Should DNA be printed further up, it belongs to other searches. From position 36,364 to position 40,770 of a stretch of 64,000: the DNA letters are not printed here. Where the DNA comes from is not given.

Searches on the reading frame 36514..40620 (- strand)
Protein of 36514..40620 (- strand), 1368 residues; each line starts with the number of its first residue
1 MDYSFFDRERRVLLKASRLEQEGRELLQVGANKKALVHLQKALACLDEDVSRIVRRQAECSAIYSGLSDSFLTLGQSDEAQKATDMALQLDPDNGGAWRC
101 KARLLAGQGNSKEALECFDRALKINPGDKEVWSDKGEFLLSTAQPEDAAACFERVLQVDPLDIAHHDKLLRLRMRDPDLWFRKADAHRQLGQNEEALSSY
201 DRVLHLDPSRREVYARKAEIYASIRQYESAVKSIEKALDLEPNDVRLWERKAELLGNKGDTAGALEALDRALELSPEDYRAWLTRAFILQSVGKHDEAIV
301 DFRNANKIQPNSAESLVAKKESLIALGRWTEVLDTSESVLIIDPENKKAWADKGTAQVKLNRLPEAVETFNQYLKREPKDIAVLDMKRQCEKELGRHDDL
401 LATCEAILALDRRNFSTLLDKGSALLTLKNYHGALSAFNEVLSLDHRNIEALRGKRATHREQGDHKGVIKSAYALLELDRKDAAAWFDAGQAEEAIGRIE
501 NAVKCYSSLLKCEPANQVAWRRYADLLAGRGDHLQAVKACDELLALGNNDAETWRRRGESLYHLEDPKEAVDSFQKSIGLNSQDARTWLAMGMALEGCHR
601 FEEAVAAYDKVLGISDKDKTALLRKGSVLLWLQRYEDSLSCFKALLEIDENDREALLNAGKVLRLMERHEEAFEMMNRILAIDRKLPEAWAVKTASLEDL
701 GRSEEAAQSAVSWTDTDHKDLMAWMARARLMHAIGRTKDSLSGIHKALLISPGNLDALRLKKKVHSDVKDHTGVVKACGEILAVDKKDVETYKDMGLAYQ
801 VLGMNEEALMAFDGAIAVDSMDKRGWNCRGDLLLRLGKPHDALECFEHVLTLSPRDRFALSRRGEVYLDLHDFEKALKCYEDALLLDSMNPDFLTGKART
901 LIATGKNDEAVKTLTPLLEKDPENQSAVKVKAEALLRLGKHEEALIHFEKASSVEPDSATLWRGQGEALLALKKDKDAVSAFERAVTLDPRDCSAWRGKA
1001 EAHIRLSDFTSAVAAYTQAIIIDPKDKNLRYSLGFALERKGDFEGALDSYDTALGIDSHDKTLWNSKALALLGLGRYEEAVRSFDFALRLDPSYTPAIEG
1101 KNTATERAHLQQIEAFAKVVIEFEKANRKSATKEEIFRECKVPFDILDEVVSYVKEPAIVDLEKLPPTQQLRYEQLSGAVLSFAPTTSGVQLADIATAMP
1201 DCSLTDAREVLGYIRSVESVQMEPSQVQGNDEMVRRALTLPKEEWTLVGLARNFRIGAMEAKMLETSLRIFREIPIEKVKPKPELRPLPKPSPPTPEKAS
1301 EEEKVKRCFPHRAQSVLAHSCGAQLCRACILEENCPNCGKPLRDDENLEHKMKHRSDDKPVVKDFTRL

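Call 41: search_protein_families(library=pfam, proteins=[window:36514-40620:-])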
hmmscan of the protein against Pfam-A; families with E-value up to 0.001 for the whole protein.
window:36514-40620:- (1368 aa): 42 families (the best 25 are shown)
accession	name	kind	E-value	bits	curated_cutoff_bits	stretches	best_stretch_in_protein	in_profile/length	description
PF00515.34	TPR_1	-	1.4e-119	386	27.8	7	859-888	3-32/34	Tetratricopeptide repeat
PF07719.23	TPR_2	-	5.1e-117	373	27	4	97-128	3-34/34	Tetratricopeptide repeat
PF13181.12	TPR_8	-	3.6e-87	279.6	25.7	2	212-244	2-34/34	Tetratricopeptide repeat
PF13428.12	TPR_14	-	3e-82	262.8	23.5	5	97-136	3-42/44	Tetratricopeptide repeat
PF13432.12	TPR_16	-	9.5e-79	259.7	32.7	9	932-991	4-63/65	Tetratricopeptide repeat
PF14559.12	TPR_19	-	4.7e-73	241.9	25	6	868-930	2-64/68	Tetratricopeptide repeat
PF13371.12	TPR_9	-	3.1e-72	239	35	9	320-388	2-70/73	Tetratricopeptide repeat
PF13431.12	TPR_17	-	4.1e-72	233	24.4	0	235-265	3-33/34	Tetratricopeptide repeat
PF13414.12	TPR_11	-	2.1e-69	229.4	26.8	2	1006-1041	7-42/42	TPR repeat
PF13424.12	TPR_12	-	8.4e-51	170.5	30.1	3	621-685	5-77/77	Tetratricopeptide repeat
PF23914.1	TPR_CcmH_CycH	-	3e-50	170.6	42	5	219-312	58-154/158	Cytochrome c-type biogenesis protein H TPR domain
PF12895.13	ANAPC3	-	4.4e-34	117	27.2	1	870-951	2-82/82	Anaphase-promoting complex, cyclosome, subunit 3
PF13176.12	TPR_7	-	1.6e-32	109.2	27.9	0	181-211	3-33/36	Tetratricopeptide repeat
PF13174.12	TPR_6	-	4.1e-29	99.6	26.3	0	180-208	3-31/33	Tetratricopeptide repeat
PF13429.12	TPR_15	-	1.1e-25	91.1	26.2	1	856-959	145-248/280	Tetratricopeptide repeat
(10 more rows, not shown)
